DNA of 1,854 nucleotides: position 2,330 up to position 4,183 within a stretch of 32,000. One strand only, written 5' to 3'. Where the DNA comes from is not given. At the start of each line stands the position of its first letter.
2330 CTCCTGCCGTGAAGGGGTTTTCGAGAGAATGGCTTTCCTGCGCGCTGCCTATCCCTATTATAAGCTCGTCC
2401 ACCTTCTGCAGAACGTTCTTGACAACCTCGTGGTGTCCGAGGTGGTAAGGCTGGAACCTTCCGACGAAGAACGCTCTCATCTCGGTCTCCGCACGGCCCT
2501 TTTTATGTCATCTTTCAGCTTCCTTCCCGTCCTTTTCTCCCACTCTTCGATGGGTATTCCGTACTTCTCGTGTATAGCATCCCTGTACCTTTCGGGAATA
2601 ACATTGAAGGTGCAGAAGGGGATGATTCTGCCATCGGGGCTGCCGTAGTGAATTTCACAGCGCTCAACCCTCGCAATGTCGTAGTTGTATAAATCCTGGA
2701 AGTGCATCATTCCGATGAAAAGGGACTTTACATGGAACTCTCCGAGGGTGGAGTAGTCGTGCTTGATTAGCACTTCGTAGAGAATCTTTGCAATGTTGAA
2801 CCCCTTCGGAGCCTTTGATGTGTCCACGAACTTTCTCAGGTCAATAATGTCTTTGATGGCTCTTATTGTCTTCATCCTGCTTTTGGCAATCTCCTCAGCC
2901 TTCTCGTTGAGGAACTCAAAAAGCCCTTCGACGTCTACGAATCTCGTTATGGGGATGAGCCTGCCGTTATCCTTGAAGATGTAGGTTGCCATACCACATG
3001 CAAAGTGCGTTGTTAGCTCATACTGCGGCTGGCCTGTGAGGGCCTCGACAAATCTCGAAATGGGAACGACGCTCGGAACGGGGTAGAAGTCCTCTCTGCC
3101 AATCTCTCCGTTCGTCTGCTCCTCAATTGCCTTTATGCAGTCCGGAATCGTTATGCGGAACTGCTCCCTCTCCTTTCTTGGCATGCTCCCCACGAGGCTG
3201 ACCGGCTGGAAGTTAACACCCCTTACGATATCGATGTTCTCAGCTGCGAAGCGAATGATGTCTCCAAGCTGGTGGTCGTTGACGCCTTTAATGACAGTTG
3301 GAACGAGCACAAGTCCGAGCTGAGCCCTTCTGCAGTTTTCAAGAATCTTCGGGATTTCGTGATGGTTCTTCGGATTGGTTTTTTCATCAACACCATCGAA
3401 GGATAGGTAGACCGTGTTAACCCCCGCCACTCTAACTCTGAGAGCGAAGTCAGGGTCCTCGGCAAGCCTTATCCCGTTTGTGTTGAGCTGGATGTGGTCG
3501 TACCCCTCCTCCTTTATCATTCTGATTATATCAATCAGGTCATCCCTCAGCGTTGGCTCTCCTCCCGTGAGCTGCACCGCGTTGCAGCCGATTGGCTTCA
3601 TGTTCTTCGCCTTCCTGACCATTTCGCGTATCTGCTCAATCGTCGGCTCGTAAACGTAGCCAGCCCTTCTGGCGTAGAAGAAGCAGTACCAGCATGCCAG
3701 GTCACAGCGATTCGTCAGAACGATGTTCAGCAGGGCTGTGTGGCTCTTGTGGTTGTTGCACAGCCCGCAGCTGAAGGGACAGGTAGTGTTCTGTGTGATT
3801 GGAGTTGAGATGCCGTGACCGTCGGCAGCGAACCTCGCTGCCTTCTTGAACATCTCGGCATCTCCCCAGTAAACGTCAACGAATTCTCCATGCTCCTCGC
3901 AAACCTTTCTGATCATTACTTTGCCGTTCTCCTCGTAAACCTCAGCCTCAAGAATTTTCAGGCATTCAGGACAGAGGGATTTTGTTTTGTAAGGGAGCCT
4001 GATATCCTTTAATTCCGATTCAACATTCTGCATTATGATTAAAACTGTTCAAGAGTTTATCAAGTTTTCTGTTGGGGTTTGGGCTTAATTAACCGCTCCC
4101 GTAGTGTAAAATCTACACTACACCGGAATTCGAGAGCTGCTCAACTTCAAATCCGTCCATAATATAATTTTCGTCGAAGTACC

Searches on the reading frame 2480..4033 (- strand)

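Call 35: search_protein_families(library=pfam, max_evalue=0.01, proteins=[P0002])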
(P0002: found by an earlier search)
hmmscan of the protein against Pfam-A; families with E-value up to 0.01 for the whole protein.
P0002 (1005 aa): 7 families
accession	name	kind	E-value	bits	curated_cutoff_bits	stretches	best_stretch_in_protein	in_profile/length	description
PF00271.37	Helicase_C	-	6.5e-25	88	23.5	1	383-494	2-110/110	Helicase conserved C-terminal domain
PF04851.21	ResIII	-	2.2e-18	67.1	22.5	1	32-190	2-163/164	Type III restriction enzyme, res subunit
PF13020.12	NOV_C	-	5.8e-18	65.2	22.1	1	889-969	2-82/91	Protein NO VEIN, C-terminal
PF00176.29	SNF2-rel_dom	-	1.3e-13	51.2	24.9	1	57-199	20-173/290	SNF2-related domain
PF00270.35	DEAD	-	6.4e-11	42.7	26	1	56-191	16-162/167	DEAD/DEAH box helicase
PF18766.7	SWI2_SNF2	-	7.8e-06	26.1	26.7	1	61-228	25-182/221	SWI2/SNF2 ATPase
PF22590.2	Cas3-like_C_2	-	0.00018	22.2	27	1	403-493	7-104/106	CRISPR-associated nuclease/helicase Cas3, C-terminal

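Call 36: search_protein_families(library=padloc, max_evalue=0.01, proteins=[P0002])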
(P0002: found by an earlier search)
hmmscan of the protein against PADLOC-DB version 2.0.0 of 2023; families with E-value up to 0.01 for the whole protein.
P0002 (1005 aa): 60 families (the best 25 are shown)
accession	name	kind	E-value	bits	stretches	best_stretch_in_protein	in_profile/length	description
PDLC00659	HmaA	-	1e-88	296.5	2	6-601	77-717/1176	SNF2 helicase / DEAD-box helicase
PDLC02500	BrxHI|BrxHII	-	2e-76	256.3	1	31-589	88-671/933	BrxHI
PDLC02621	DrmD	-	4e-73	245.1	1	30-593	118-728/1040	DrmD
PDLC02504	BrxHI|BrxHII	-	8.9e-63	210.6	1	27-556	103-642/971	BrxHII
PDLC02620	DrmD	-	8.9e-57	190.8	1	25-569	91-657/1060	DrmD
PDLC02572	DrmA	-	2.4e-51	172.7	1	32-536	117-669/1043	DrmA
PDLC02632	DrmD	-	6.4e-49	165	1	31-501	121-633/662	DrmD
PDLC02619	DrmD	-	8.1e-45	151.3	2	20-447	19-462/872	DrmD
PDLC02843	DpdE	-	7.2e-39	131.4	2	280-508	455-678/1091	DpdE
PDLC02634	DrmD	-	5e-37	125.2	1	25-525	83-615/900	DrmD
PDLC02840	DpdE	-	1.2e-33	114.5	2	29-207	155-320/1091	DpdE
PDLC02624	DrmD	-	3.8e-32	109.6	1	75-501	2-474/652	DrmD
PDLC02623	DrmD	-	7.7e-32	108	2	220-546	385-676/1040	DrmD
PDLC02633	DrmD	-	3.8e-30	102.6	1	35-496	127-631/839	DrmD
PDLC02844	DpdE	-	1.5e-29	100.6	2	23-205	143-321/1074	DpdE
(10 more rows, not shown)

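Call 69: search_protein_families(library=pfam, max_evalue=0.1, proteins=[L002:16310-17377:-, L002:18748-19620:-, L002:14467-14685:+])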
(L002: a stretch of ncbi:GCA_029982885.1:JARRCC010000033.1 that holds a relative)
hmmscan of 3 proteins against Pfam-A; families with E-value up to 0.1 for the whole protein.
L002:16310-17377:- (356 aa): 2 families
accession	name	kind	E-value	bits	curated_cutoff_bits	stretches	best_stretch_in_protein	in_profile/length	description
PF00589.27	Phage_integrase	-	0.00025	21.3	27.1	1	184-329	28-168/172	Phage integrase family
PF13326.11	PSII_Pbs27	-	0.09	13.5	25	0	124-178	48-105/140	Photosystem II Pbs27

L002:18748-19620:- (291 aa): 4 families
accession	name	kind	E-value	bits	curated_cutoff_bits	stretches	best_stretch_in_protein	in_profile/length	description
PF12706.13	Lactamase_B_2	-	0.0016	18.5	27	1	40-139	35-165/200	Beta-lactamase superfamily domain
PF07521.17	RMMBL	-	0.0029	18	21.6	1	238-280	14-59/63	Zn-dependent metallo-hydrolase RNA specificity domain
PF00753.33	Lactamase_B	-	0.041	14.2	22.7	0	101-122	129-150/196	Metallo-beta-lactamase superfamily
PF19583.5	ODP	-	0.056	13.7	27.2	1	84-123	95-137/194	ODP family beta lactamase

L002:14467-14685:+ (73 aa): 0 families

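Call 70: search_protein_families(library=ncbifam, max_evalue=0.001, proteins=[P0002, L002:16310-17377:-])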
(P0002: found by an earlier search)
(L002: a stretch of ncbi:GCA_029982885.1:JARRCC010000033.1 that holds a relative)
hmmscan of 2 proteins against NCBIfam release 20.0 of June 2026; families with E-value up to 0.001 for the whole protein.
P0002 (1005 aa): 25 families
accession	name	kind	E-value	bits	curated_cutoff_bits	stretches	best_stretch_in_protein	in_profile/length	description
NF038317.1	DISARM_DrmD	equivalog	1e-77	262.4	610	1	30-594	104-711/1021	DISARM system SNF2-like helicase DrmD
NF041062.1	DpdE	equivalog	1.6e-45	155.5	500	2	27-228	147-337/1048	protein DpdE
NF038318.1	DISARM_DrmD_b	equivalog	1.1e-44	152.8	950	2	20-447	16-459/868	DISARM system SNF2-like helicase DrmD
NF003426.0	PRK04914.1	equivalog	8.6e-36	123.5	576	1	10-502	130-600/959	RNA polymerase-associated protein RapA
NF042964.1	phospholipD_antiphage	equivalog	6.2e-35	120.8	1100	2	224-529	532-826/895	phospholipase D-like domain-containing anti-phage protein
NF053675.1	pilus_reg_Snf2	equivalog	1.4e-23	83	1100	2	381-525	860-1004/1029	pilus expression-regulating Snf2 family helicase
NF058637.1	helic_SCO1167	equivalog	3.3e-23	81.7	1200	2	378-524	759-905/932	SCO1167/SCO6262 family helicase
NF041790.1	anti-phage_ZorD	equivalog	6e-14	51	1500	1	382-502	905-1033/1035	type I Zorya anti-phage system protein ZorD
NF008744.0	PRK11776.1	equivalog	1.7e-11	43.4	524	1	370-496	216-339/460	ATP-dependent RNA helicase DbpA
NF053631.1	RNA_helic_CshA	equivalog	5.1e-10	38.8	646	1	376-497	217-335/434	degradosome RNA helicase CshA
NF008394.0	PRK11192.1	equivalog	7.7e-09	34.9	507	1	380-496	231-344/441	ATP-dependent RNA helicase SrmB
TIGR01389.1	recQ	equivalog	6.9e-08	31.4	640.2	1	382-513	210-338/591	DNA helicase RecQ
NF008642.0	PRK11634.1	equivalog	1.3e-07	30.4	989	1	382-538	231-380/628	DEAD/DEAH family ATP-dependent RNA helicase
TIGR00643.1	recG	equivalog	1.1e-06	27.7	659.4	1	50-189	252-396/629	ATP-dependent DNA helicase RecG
NF053636.1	DDHlcsCsdAPsy1082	equivalog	1.3e-06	27.2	890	1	397-495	242-339/512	DEAD/DEAH box helicase CsdA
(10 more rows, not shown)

L002:16310-17377:- (356 aa): 0 families
